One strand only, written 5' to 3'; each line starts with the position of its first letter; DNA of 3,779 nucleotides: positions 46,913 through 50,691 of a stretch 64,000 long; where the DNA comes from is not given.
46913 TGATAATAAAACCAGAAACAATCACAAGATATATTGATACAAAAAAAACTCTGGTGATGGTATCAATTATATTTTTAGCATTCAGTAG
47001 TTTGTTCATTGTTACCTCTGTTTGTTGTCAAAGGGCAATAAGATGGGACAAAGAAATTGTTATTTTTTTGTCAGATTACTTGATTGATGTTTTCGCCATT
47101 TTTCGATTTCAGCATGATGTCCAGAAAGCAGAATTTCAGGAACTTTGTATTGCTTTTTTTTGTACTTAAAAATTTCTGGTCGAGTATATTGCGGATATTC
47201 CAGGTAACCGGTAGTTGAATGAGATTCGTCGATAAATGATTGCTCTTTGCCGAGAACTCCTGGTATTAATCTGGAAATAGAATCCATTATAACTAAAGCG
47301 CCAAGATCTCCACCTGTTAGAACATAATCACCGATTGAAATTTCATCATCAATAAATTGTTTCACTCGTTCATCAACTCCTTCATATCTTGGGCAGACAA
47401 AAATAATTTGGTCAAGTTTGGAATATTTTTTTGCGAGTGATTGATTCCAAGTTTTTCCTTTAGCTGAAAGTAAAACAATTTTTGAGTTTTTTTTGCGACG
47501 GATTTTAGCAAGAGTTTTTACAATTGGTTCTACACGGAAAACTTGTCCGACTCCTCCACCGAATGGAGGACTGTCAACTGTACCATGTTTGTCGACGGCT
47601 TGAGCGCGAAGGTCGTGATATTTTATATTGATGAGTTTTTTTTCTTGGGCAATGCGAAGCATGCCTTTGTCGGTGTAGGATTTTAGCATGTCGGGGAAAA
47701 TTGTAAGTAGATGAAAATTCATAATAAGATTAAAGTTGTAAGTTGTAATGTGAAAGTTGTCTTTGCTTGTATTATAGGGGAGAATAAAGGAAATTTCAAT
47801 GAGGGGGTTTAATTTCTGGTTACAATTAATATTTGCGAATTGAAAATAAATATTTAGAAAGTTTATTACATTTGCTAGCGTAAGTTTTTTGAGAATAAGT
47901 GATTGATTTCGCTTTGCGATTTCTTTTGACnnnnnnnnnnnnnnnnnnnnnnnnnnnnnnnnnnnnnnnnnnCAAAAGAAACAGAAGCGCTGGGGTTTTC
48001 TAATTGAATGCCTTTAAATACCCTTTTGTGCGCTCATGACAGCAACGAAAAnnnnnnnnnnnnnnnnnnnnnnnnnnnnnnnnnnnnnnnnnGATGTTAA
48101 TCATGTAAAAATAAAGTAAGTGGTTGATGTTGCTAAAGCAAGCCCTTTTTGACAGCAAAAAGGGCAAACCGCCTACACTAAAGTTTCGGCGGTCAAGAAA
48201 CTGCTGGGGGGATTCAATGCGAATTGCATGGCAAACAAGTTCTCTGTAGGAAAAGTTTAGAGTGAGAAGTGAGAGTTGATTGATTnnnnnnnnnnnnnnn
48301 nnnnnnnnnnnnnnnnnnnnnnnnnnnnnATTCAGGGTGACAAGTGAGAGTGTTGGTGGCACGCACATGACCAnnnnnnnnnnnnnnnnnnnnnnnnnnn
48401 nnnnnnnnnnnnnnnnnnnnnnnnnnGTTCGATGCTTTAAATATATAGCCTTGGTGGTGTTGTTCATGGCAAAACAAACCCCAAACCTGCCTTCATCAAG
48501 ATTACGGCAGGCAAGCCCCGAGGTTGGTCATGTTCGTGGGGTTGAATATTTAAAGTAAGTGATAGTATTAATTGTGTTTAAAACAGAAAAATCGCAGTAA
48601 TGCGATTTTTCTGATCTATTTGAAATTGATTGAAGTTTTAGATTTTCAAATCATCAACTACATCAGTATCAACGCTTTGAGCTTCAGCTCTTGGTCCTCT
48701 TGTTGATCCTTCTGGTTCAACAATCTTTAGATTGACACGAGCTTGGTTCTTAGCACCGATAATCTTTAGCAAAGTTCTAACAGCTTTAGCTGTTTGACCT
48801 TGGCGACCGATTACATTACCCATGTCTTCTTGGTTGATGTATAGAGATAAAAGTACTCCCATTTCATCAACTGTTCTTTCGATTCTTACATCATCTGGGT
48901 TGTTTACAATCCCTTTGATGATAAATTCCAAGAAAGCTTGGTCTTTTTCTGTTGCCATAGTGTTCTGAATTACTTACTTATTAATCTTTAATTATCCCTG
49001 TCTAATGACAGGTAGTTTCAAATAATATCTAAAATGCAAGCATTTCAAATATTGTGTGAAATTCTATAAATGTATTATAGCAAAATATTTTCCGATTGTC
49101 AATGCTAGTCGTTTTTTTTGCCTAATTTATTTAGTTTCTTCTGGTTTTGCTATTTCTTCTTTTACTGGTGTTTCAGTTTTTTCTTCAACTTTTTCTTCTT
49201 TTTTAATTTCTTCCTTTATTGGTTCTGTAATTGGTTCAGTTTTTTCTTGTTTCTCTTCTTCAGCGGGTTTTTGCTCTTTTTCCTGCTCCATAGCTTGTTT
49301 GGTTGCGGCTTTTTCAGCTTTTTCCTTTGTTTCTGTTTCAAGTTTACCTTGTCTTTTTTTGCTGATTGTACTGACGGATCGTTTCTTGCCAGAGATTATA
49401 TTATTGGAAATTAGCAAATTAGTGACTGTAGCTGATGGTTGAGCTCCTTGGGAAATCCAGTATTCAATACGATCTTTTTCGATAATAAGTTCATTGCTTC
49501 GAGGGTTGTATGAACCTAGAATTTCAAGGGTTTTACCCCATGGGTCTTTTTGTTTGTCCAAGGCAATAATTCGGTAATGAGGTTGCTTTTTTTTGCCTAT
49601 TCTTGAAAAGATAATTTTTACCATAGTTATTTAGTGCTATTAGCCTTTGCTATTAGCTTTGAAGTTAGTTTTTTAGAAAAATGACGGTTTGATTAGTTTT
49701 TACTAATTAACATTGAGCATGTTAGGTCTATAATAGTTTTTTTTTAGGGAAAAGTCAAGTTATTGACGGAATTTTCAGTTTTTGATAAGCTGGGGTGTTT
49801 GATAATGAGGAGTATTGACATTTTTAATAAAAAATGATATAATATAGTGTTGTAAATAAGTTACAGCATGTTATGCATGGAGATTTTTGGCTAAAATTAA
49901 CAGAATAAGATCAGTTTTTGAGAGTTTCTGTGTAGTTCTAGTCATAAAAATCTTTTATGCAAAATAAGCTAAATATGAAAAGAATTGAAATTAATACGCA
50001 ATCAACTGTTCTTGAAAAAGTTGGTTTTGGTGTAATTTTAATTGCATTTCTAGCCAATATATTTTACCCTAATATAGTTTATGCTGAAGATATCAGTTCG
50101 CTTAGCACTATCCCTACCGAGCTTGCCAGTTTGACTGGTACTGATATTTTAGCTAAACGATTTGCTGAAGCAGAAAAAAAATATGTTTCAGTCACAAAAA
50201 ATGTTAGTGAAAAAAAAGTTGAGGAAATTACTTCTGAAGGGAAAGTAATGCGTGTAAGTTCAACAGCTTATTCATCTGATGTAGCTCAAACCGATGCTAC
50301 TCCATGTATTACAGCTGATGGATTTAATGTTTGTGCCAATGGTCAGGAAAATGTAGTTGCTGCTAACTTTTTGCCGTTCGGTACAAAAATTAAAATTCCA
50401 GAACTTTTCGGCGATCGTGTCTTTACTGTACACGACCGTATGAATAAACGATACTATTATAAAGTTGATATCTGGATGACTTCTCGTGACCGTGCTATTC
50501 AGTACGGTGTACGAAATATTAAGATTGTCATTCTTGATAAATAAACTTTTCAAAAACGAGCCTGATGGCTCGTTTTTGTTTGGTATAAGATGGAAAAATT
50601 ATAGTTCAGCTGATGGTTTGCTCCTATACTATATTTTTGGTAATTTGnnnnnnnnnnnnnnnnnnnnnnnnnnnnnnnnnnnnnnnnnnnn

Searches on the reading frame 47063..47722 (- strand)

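Call 13: search_protein_families(library=pfam, proteins=[window:47063-47722:-], max_evalue=0.001)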
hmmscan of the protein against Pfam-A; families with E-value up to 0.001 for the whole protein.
window:47063-47722:- (220 aa): 1 family
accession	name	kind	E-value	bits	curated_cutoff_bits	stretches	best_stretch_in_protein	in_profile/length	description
PF01746.26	tRNA_m1G_MT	-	5.1e-51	173.6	27.3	1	25-218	4-190/195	tRNA (Guanine-1)-methyltransferase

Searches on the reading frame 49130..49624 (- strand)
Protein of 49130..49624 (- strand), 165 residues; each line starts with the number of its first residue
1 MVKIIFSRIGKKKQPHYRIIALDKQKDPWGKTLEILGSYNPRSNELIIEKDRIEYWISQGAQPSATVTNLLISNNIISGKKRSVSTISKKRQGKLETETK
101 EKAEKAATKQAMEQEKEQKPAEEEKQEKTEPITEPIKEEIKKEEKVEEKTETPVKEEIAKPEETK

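Call 14: search_protein_families(library=pfam, proteins=[window:49130-49624:-], max_evalue=0.001)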
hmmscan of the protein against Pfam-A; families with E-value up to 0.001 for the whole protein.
window:49130-49624:- (165 aa): 1 family
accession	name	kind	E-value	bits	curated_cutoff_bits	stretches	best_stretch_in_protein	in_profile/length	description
PF00886.24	Ribosomal_S16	-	2.8e-18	66.1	27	1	8-64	1-62/62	Ribosomal protein S16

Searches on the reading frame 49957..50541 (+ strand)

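Call 14: search_protein_families(library=pfam, proteins=[window:49957-50541:+], max_evalue=0.001)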
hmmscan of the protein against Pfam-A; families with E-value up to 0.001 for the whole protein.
window:49957-50541:+ (195 aa): 0 families

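Call 70: search_protein_families(library=ncbifam, proteins=[window:49957-50541:+], max_evalue=0.01)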
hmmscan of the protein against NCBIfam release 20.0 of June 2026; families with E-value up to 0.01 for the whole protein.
window:49957-50541:+ (195 aa): 1 family
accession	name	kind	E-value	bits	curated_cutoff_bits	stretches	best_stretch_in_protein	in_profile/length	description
NF040676.1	wall_bind_EntB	exception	9.9e-05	21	780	1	82-193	378-490/490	cell wall-binding protein EntB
